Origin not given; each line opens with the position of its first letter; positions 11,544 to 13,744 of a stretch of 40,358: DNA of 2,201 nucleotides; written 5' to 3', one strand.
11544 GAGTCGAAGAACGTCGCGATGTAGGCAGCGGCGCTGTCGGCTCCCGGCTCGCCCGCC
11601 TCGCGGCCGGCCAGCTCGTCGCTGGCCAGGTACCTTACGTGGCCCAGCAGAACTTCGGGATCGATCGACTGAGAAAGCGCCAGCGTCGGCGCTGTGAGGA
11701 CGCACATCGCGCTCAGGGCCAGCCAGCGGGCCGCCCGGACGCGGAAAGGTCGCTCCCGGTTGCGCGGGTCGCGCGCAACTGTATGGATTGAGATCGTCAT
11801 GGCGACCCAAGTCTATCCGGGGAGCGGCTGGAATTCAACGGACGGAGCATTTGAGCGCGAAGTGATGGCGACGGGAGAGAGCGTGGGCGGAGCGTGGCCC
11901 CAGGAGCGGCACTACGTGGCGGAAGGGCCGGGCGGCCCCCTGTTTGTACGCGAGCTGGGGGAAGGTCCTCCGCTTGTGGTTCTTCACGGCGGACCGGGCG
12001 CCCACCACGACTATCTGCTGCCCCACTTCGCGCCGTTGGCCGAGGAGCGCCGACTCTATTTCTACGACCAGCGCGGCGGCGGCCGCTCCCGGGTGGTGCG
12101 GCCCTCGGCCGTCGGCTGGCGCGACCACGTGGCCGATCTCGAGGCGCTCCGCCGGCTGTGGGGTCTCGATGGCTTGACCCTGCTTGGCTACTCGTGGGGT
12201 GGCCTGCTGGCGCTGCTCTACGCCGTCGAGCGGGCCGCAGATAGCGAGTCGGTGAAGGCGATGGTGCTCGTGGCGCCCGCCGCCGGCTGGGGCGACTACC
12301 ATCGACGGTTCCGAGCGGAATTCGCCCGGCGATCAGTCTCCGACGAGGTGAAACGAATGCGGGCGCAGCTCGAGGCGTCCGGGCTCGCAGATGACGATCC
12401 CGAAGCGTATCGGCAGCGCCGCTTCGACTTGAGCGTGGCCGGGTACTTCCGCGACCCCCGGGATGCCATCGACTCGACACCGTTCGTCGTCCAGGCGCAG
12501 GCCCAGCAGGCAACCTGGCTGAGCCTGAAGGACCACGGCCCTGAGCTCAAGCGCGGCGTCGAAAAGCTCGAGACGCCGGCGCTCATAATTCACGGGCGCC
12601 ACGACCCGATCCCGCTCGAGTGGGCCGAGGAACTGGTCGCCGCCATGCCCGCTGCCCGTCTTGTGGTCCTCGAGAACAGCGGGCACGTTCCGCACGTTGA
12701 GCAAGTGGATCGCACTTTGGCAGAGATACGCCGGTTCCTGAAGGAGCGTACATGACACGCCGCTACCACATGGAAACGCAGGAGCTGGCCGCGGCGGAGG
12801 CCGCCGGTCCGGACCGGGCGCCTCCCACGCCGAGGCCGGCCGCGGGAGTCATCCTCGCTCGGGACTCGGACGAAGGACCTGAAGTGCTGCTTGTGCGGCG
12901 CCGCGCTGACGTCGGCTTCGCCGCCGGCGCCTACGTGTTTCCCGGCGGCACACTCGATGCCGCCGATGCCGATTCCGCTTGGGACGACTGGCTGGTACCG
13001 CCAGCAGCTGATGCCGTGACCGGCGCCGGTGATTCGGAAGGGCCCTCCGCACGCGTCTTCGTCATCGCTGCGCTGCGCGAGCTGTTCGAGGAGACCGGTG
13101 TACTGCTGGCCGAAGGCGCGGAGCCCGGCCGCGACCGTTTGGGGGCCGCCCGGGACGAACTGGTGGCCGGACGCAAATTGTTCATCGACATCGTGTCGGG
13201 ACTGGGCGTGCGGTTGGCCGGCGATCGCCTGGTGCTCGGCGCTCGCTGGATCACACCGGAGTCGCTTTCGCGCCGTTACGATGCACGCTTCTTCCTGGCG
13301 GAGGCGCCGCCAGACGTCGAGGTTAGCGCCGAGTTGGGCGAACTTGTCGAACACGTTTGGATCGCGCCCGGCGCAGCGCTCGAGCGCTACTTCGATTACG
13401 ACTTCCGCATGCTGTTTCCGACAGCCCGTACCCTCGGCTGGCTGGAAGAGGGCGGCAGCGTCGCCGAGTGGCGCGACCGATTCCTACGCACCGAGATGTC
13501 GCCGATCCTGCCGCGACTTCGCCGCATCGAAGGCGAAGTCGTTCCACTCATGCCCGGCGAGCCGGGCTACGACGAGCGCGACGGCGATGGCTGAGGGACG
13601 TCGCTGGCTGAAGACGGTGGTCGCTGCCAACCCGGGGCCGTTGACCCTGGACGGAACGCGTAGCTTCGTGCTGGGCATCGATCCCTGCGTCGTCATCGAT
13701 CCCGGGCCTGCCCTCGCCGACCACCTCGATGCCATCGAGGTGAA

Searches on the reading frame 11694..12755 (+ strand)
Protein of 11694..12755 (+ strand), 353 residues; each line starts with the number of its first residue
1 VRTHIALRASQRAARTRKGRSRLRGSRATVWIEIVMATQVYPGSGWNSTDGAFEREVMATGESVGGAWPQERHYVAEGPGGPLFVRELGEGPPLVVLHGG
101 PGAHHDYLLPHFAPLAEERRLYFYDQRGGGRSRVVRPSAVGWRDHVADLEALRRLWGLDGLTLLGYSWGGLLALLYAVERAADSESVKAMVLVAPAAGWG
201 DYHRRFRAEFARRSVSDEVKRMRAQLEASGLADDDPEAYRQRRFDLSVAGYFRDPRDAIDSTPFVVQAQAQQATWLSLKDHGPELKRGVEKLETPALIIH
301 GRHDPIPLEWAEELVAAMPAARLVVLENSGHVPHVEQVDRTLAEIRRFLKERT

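Call 62: search_protein_families(library=pfam, proteins=[window:11694-12755:+], max_evalue=0.001)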
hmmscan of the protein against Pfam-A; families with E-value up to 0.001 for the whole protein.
window:11694-12755:+ (353 aa): 5 families
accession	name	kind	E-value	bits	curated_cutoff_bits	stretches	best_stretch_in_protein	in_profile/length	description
PF00561.26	Abhydrolase_1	-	7.7e-25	88.4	25.8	1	92-336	1-243/245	alpha/beta hydrolase fold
PF12697.13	Abhydrolase_6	-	1.4e-20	75.3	26.3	1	94-341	1-214/217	Alpha/beta hydrolase family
PF12146.15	Hydrolase_4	-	2.9e-19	69.7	27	1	117-336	30-237/239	Serine aminopeptidase, S33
PF02129.25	Peptidase_S15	-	3.2e-06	27.5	23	1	162-332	98-261/262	X-Pro dipeptidyl-peptidase (S15 family)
PF08386.16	Abhydrolase_4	-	3.2e-05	24.4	21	1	290-333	31-75/103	TAP-like protein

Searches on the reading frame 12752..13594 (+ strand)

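Call 63: search_protein_families(library=pfam, proteins=[window:12752-13594:+], max_evalue=0.001)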
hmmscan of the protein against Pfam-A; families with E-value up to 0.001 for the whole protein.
window:12752-13594:+ (280 aa): 1 family
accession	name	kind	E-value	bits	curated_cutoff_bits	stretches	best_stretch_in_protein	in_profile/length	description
PF00293.34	NUDIX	-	9.4e-08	32.6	21.1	0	27-72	2-42/134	NUDIX domain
